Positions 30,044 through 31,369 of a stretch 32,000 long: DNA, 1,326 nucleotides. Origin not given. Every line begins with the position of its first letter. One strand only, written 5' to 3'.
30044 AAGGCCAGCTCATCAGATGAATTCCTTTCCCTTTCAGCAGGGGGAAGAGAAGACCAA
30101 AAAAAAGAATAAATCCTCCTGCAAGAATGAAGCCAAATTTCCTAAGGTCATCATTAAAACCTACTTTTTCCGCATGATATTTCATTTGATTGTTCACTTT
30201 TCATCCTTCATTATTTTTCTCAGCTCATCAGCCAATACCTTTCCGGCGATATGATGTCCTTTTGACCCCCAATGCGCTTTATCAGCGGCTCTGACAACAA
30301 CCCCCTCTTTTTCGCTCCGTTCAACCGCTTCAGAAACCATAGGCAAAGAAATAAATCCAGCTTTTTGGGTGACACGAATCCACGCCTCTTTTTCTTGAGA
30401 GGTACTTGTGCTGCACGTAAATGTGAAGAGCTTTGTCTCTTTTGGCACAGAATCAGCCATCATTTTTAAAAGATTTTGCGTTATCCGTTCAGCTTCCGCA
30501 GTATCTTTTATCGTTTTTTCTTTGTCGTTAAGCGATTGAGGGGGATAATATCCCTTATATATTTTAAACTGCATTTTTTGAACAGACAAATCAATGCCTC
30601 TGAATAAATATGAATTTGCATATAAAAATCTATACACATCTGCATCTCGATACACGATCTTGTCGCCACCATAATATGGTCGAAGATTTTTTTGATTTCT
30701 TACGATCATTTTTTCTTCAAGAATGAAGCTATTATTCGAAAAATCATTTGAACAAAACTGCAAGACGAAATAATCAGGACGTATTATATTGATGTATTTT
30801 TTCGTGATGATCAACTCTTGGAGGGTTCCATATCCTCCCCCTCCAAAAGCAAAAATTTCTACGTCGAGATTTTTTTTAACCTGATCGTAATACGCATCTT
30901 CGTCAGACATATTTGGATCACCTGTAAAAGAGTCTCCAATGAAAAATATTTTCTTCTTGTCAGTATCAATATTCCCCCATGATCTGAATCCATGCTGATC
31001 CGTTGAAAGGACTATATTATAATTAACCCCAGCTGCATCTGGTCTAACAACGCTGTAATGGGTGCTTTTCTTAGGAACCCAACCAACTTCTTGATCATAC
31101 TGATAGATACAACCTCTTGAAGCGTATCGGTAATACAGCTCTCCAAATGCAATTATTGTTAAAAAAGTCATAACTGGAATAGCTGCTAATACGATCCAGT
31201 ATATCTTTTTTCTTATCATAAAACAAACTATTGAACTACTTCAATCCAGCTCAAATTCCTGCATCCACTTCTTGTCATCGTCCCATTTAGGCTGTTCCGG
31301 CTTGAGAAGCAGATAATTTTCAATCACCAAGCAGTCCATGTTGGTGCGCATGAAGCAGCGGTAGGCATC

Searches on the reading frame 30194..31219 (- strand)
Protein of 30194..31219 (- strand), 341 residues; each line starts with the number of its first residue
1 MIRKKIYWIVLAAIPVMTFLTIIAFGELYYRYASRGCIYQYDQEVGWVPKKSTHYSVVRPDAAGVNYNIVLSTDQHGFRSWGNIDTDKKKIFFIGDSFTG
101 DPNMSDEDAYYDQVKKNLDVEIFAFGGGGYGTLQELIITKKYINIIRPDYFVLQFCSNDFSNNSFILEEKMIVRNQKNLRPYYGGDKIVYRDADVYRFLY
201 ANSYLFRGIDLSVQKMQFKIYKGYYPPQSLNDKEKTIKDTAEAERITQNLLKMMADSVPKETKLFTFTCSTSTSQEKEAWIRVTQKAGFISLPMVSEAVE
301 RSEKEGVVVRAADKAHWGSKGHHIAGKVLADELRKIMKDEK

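Call 58: search_protein_families(library=pfam, proteins=[window:30194-31219:-], max_evalue=0.00001)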
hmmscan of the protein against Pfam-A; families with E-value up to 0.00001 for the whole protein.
window:30194-31219:- (341 aa): 1 family
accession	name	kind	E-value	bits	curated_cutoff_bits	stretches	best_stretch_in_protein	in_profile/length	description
PF00657.28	Lipase_GDSL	-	1.1e-06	29.5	23.6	0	91-164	1-93/208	GDSL-like Lipase/Acylhydrolase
